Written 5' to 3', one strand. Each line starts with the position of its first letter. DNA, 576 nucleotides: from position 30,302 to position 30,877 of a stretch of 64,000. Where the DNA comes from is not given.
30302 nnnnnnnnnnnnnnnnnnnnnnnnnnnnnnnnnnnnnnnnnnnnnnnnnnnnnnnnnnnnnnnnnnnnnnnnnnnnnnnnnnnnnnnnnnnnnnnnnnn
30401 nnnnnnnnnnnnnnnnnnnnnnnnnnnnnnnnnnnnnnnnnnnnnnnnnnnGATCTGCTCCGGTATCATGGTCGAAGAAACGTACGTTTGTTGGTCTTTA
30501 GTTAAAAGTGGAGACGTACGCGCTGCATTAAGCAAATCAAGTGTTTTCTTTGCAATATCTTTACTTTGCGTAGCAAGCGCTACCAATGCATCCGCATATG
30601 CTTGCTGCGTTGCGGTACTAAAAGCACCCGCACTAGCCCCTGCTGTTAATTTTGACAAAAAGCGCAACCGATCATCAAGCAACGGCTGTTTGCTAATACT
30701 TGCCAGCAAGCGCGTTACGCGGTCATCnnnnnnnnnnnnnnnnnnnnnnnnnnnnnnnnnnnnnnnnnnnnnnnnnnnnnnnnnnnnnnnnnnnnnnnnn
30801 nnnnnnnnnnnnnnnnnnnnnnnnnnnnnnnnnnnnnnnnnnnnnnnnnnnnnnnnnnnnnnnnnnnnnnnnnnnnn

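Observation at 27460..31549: Tandem three-gene family (family A) of secreted proteins sharing a novel '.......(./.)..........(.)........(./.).' module and Lys-rich tails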

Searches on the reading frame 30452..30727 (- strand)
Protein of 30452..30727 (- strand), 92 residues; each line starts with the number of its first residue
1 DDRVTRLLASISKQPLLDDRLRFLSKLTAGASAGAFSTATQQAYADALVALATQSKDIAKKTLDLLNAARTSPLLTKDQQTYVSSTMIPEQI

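Call 23: search_protein_representatives(alignment_id=A1)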
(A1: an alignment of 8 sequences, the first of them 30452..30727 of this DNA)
Query: 8 sequences, 96 profile positions. Proteins with E-value up to 0.001 (for the whole library): 112; up to 1e-10: 64; up to 1e-30: 15. The best 112 are listed.
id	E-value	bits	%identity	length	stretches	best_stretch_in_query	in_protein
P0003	1.3e-134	455.2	-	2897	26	17-95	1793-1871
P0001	1.6e-87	304.3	-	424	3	1-95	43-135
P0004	3.3e-62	223.1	-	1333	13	3-95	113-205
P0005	1.1e-61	221.5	-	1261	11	7-95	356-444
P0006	3.5e-49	181.4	-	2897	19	7-94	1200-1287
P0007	4.1e-49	181.1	-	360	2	1-95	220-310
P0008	2.8e-48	178.5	-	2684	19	17-94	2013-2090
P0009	3.2e-47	175.1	-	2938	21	5-94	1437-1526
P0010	2.8e-45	168.8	-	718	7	5-92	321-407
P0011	3.0e-45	168.8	-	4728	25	7-95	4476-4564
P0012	2.0e-44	166.1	-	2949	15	15-91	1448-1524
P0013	1.4e-38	147.4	-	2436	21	7-95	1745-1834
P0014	2.6e-36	140.1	-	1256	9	5-93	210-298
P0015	4.2e-36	139.4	-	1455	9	24-91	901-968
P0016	8.5e-34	132.0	-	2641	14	24-90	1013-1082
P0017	1.3e-28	115.4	-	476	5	6-95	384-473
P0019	1.2e-27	112.3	-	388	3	6-95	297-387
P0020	4.3e-27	110.5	-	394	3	4-95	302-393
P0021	1.1e-24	102.9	-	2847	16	29-88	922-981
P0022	1.8e-24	102.2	-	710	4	7-95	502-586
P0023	2.1e-24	102.0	-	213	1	1-95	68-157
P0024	5.7e-24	100.5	-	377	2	6-95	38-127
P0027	2.0e-22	95.6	-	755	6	19-93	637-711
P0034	4.6e-21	91.2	-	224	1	2-95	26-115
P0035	5.4e-21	91.0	-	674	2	5-94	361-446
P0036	6.3e-21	90.8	-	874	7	34-95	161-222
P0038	4.5e-20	88.1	-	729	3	10-96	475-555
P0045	3.6e-17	78.7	-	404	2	4-95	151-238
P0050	3.0e-15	72.6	-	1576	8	3-93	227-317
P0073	1.7e-09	54.2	-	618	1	5-94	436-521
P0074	3.1e-09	53.3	-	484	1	11-96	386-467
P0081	4.3e-08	49.6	-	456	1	17-96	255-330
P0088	2.9e-07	47.0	-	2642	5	16-95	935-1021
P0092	7.5e-07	45.7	-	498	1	18-96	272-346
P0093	9.0e-07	45.4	-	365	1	12-96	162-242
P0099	8.4e-06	42.3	-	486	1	17-96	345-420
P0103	1.7e-05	41.3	-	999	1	4-93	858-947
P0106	5.4e-05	39.7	-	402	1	15-94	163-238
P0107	5.4e-05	39.7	-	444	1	26-95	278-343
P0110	2.9e-04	37.3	-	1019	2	5-89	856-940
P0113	7.5e-04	36.1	-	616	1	18-96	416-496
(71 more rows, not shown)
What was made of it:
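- There are 112 relatives at E<=1e-3 among 1.84e9 representative proteins, 64 of them at E<=1e-10 (call 23). HMM E-values reach 1e-134 in other genomes (call 23).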

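Call 25: list_cluster_members(proteins=[P0003, P0004, P0005, P0006, P0007, P0011, P0010, P0017, P0023, P0034])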
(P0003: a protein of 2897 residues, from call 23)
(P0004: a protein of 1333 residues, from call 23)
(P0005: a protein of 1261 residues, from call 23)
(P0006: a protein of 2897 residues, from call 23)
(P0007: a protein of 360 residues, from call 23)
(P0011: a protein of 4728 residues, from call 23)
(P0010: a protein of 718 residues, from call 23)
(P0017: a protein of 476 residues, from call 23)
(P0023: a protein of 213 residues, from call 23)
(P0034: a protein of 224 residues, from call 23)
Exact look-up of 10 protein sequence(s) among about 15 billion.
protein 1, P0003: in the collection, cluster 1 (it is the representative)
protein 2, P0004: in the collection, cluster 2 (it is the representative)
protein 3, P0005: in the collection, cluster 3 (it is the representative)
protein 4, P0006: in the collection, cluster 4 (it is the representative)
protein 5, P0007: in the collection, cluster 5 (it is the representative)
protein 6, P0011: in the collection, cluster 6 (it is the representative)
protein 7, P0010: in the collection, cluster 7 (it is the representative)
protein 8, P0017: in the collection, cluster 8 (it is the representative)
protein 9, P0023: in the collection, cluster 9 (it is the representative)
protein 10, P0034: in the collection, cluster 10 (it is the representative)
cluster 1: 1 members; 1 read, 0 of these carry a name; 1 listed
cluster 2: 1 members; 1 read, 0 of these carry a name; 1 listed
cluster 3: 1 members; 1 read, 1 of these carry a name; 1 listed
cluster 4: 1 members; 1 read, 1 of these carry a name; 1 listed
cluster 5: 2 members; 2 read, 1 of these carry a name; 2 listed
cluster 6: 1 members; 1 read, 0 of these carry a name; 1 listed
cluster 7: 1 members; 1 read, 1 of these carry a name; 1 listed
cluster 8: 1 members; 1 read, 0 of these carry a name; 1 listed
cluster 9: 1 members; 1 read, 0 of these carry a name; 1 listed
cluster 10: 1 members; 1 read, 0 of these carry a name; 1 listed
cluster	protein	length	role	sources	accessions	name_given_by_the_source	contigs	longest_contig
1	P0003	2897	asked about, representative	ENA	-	-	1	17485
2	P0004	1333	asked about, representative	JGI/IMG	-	-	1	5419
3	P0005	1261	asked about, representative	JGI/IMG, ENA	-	hypothetical protein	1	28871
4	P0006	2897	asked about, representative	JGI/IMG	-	hypothetical protein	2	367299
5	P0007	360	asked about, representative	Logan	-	-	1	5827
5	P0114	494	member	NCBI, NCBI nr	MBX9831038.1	hypothetical protein K2X40_03695 [Candidatus Babeliales bacterium] | hypothetical protein [Candidatus Babeliales bacterium]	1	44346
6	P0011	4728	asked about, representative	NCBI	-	-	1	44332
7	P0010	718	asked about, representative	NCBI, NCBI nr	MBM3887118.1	hypothetical protein FJ364_04245, partial [Candidatus Dependentiae bacterium] | hypothetical protein [Candidatus Dependentiae bacterium]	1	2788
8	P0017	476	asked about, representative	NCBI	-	-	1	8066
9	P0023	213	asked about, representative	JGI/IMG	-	-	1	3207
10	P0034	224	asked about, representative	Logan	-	-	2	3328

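Call 28: search_protein_families(library=pfam, proteins=[P0003, P0011, P0004, P0103], max_evalue=0.01)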
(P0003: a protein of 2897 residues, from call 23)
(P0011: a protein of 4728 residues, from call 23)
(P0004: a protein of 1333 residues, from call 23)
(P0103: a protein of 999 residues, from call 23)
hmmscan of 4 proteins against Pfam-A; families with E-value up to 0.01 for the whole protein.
P0003 (2897 aa): 0 families

P0011 (4728 aa): 2 families
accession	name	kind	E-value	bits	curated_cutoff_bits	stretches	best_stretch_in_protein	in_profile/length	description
PF02815.25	MIR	-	2.9e-14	53.8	25.6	1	770-839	38-106/185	MIR domain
PF25764.1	KIF21A_4th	-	0.0077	16.3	33.1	0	3107-3169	88-148/183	KIF21A-like domain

P0004 (1333 aa): 0 families

P0103 (999 aa): 2 families
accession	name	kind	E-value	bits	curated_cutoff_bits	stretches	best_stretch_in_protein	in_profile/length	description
PF19193.6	Tectonin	-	1.4e-31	110.1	30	2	159-329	25-190/216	Tectonin domain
PF12248.16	Methyltransf_FA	-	1.8e-24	86.5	24.2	2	344-479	7-136/140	Farnesoic acid 0-methyl transferase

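Call 30: search_protein_families(library=pfam, proteins=[P0006, P0005, P0009, P0035, P0038, P0110], max_evalue=0.01)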
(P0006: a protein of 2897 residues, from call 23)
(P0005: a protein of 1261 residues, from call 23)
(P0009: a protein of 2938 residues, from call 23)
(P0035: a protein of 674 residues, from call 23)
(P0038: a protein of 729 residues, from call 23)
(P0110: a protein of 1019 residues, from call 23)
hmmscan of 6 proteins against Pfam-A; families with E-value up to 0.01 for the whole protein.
P0006 (2897 aa): 0 families

P0005 (1261 aa): 1 family
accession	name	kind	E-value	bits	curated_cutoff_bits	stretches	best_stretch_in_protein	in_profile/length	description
PF07037.17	YfeC-like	-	0.0017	19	22.9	0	961-1015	65-116/122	Transcription regulator YfeC-like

P0009 (2938 aa): 1 family
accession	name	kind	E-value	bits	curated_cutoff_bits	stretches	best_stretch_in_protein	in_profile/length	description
PF12232.13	Myf5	-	0.0085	17.3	23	0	1830-1858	44-71/71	Myogenic determination factor 5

P0035 (674 aa): 2 families
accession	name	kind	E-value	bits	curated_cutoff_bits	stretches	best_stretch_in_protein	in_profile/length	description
PF19193.6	Tectonin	-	1.3e-25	90.6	30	1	117-311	5-162/216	Tectonin domain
PF06462.18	Hyd_WA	-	1.9e-15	56.7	21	2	74-110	1-30/30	Propeller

P0038 (729 aa): 0 families

P0110 (1019 aa): 3 families
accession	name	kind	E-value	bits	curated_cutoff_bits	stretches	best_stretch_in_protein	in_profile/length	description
PF17991.7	Thioredoxin_10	-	8e-05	23.7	27.1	0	198-240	76-119/142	Thioredoxin like C-terminal domain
PF13874.11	Nup54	-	0.00096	19.6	30.5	0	931-978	17-65/140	Nucleoporin complex subunit 54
PF12901.12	SUZ-C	-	0.0096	16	21.1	0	237-246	13-22/25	SUZ-C motif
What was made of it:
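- On Autotransporter / T1SS RTX giant adhesins: No relevant Pfam domain was found in the largest relatives scanned: P0003 and P0006 had no hit, P0009 only a sub-threshold chance hit, and P0011 only a MIR domain (calls 28, 30).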

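Call 44: find_encoding_contigs(protein=P0006, flank=8000, max_places=2)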
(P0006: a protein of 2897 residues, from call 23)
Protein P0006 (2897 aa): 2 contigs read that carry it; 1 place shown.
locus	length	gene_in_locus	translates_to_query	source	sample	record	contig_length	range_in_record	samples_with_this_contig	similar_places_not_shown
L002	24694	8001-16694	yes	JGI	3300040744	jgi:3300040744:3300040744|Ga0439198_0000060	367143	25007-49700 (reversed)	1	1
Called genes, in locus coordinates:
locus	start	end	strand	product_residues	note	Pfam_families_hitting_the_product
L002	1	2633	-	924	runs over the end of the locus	PF00675:Peptidase_M16, PF05193:Peptidase_M16_C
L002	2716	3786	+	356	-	PF01075:Glyco_transf_9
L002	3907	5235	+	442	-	PF02321:OEP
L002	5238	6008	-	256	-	PF02511:Thy1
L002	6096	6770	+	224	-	-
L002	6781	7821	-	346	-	PF19193:Tectonin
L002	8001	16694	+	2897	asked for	-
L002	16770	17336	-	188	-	PF00436:SSB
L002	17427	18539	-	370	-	PF02684:LpxB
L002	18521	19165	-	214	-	-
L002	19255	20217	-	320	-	-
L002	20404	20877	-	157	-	-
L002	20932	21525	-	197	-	PF01066:CDP-OH_P_transf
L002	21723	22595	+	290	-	-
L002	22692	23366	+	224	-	PF02592:Vut_1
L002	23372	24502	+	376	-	PF01702:TGT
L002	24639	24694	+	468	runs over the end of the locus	PF23381:Beta-prop_IFT122_1st (weak)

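Call 60: search_protein_families(library=pfam, proteins=[P0073, P0074, P0081, P0092, P0099, P0106, P0107, P0113, P0093, P0088], max_evalue=0.001)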
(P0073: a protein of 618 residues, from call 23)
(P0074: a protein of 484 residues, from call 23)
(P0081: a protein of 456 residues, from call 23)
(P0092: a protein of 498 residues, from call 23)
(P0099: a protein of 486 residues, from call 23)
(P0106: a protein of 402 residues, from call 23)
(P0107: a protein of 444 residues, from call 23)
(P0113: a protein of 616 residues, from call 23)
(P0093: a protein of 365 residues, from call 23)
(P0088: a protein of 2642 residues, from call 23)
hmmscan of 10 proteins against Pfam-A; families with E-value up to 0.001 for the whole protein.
P0073 (618 aa): 4 families
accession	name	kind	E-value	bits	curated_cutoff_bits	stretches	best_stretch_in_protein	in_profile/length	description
PF19193.6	Tectonin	-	1e-21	77.8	30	1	102-254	25-161/216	Tectonin domain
PF06462.18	Hyd_WA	-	6.6e-15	55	21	1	73-109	1-30/30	Propeller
PF02095.21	Extensin_1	-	1.8e-05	25.1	105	0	329-393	43-107/171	Extensin-like protein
PF07382.16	HC2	-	3.2e-05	24.6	40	0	325-435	38-152/194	Histone H1-like nucleoprotein HC2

P0074 (484 aa): 0 families

P0081 (456 aa): 0 families

P0092 (498 aa): 0 families

P0099 (486 aa): 0 families

P0106 (402 aa): 0 families

P0107 (444 aa): 0 families

P0113 (616 aa): 0 families

P0093 (365 aa): 0 families

P0088 (2642 aa): 1 family
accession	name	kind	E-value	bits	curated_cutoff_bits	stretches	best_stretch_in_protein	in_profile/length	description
PF11875.14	DnaJ-like_C11_C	-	6.9e-07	29.6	27.1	0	2173-2255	46-131/132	DnaJ-like protein C11, C-terminal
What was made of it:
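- On Histone H1-like nucleoid proteins (Hc2 type): Composition is similar: Pfam HC2 is sub-threshold in relative P0073 (call 60).
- Lectin-type heads (Tectonin, MIR) point to extracellular glycan binding (calls 28, 30, 60). Lectin heads are unexpected in the periplasm (calls 28, 30, 60).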

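Call 68: find_homologous_proteins(query=P0003, max_evalue=0.00001)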
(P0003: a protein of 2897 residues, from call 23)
Query P0003 (2897 aa): 3 proteins with E <= 0.00001 among 8000 candidates.
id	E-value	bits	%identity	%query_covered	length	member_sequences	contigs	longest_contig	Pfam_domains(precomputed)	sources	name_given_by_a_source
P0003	0.0e+0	6050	100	100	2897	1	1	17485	-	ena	-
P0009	0.0e+0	1094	35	48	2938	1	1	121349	-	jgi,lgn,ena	-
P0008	6.1e-227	775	27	61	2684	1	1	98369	-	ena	-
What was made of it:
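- Tried and rejected: With the 2,897-aa relative P0003 it returned only two relatives (call 68).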

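Call 76: list_cluster_members(proteins=[P0008, P0009, P0012, P0013, P0014, P0015, P0016, P0021, P0035, P0103])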
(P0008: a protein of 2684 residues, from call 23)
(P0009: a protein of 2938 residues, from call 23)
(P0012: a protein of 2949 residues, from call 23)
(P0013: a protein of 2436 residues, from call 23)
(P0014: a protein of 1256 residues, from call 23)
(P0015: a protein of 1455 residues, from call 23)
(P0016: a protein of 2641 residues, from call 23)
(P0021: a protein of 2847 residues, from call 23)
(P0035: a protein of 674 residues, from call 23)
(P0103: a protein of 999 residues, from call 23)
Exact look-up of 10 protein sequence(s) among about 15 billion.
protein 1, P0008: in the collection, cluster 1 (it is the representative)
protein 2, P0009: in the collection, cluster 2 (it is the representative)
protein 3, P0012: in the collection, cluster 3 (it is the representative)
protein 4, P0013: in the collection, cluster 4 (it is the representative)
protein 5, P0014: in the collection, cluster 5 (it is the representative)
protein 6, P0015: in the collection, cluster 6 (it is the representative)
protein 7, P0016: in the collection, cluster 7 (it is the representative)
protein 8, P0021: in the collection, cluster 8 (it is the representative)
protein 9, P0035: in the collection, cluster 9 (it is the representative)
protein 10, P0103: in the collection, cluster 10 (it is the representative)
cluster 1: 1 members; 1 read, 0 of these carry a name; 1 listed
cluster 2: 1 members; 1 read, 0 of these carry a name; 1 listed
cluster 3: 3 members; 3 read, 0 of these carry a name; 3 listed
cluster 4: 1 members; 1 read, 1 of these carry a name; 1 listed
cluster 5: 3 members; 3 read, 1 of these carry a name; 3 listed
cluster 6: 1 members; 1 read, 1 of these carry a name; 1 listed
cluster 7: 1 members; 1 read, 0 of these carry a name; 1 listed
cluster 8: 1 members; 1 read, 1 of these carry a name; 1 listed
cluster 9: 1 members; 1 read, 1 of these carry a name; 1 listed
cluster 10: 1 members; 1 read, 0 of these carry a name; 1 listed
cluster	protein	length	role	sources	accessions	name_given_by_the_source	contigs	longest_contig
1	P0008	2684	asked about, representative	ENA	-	-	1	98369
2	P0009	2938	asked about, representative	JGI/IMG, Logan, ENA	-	-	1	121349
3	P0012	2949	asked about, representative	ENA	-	-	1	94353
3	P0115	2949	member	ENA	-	-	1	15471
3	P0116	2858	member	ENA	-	-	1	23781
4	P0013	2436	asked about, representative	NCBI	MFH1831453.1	MAG: hypothetical protein ABH827_01490 [bacterium]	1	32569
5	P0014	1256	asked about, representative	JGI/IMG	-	hypothetical protein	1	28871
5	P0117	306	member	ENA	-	-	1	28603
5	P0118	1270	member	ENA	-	-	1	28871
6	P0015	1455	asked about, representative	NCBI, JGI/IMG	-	hypothetical protein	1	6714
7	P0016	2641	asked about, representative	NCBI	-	-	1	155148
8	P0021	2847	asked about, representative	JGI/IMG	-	hypothetical protein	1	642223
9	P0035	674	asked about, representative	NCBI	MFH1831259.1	MAG: tectonin domain-containing protein [bacterium]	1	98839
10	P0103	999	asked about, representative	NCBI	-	-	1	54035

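Call 78: find_encoding_contigs(protein=P0005, flank=10000, max_places=2)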
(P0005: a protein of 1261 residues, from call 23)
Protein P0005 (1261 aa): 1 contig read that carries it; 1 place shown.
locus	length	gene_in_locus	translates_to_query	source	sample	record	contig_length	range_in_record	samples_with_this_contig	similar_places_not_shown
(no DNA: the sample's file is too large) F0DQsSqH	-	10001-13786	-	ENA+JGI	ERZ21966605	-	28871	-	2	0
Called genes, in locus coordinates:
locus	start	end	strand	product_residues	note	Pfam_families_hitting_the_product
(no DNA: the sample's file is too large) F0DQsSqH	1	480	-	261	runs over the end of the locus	PF02511:Thy1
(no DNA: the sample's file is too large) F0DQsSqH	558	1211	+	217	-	-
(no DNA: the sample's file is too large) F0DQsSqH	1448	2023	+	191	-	-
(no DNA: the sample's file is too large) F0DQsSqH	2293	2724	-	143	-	PF00293:NUDIX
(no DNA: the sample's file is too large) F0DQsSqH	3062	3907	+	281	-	-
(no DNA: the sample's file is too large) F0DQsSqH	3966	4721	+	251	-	-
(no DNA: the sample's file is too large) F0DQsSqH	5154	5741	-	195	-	PF00881:Nitroreductase, PF14512:TM1586_NiRdase (weak), PF00881:Nitroreductase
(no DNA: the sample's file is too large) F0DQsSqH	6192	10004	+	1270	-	-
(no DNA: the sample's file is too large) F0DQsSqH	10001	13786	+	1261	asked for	-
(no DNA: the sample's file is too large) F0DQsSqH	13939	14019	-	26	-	?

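Call 79: find_encoding_contigs(protein=P0035, flank=8000, max_places=2)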
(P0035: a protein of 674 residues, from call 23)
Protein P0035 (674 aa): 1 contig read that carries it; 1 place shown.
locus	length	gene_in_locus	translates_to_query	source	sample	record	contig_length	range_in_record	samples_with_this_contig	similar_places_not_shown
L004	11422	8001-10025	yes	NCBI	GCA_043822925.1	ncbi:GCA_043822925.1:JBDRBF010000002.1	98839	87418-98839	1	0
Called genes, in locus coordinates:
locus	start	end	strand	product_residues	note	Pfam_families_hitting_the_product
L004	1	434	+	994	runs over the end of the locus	PF02739:5_3_exonuc_N, PF01367:5_3_exonuc, PF01612:DNA_pol_A_exo1, PF22619:DNA_polI_exo1 (weak), PF00476:DNA_pol_A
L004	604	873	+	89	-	PF01016:Ribosomal_L27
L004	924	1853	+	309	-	PF02355:SecD_SecF_C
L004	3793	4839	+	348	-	PF00814:TsaD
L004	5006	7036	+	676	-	PF12248:Methyltransf_FA, PF07382:HC2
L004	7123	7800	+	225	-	-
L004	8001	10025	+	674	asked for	PF06462:Hyd_WA (weak), PF19193:Tectonin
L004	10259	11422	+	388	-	PF19193:Tectonin, PF06462:Hyd_WA (weak), PF19193:Tectonin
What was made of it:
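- Closest known: Histone H1-like Lys/Ala-rich bacterial proteins. Same: Pfam HC2 gives a sub-threshold hit in relative P0073 (call 60) and a recorded hit in a neighbour of P0035 (call 79).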

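Call 87: list_cluster_members(proteins=[P0019, P0020, P0022, P0024, P0027, P0036, P0038, P0045, P0050, P0088])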
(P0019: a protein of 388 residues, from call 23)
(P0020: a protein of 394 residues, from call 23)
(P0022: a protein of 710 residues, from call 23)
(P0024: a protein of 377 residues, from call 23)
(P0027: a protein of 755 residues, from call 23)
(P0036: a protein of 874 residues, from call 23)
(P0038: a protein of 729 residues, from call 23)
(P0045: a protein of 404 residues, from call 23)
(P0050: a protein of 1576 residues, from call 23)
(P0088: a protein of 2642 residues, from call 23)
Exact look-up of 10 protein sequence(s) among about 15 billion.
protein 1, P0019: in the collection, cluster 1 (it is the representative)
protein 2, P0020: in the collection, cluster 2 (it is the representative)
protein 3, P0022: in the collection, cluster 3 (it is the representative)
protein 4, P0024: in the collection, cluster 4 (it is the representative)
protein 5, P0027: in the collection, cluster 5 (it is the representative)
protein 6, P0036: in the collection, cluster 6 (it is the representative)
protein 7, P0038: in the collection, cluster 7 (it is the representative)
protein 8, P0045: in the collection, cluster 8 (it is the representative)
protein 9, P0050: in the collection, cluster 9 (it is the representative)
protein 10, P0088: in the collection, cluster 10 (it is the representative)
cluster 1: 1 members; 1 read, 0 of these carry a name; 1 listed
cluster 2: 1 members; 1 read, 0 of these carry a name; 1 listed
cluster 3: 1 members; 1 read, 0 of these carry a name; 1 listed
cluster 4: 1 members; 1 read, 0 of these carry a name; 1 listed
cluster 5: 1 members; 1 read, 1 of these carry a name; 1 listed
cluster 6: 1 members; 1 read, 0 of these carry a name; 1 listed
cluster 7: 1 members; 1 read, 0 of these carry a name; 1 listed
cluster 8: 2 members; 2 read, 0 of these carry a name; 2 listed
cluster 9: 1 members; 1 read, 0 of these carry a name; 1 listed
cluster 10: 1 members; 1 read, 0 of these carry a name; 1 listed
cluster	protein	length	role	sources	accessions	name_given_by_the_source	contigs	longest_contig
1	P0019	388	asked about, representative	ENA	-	-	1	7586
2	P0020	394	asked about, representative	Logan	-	-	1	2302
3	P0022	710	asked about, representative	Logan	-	-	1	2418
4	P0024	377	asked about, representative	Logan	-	-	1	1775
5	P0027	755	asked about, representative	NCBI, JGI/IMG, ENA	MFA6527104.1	MAG: hypothetical protein WCT20_01640 [Candidatus Babeliales bacterium]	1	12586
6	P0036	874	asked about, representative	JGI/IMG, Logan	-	-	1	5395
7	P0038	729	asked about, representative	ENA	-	-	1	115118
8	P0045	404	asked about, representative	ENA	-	-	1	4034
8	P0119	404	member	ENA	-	-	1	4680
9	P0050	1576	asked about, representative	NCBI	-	-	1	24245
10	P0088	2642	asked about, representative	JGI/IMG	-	-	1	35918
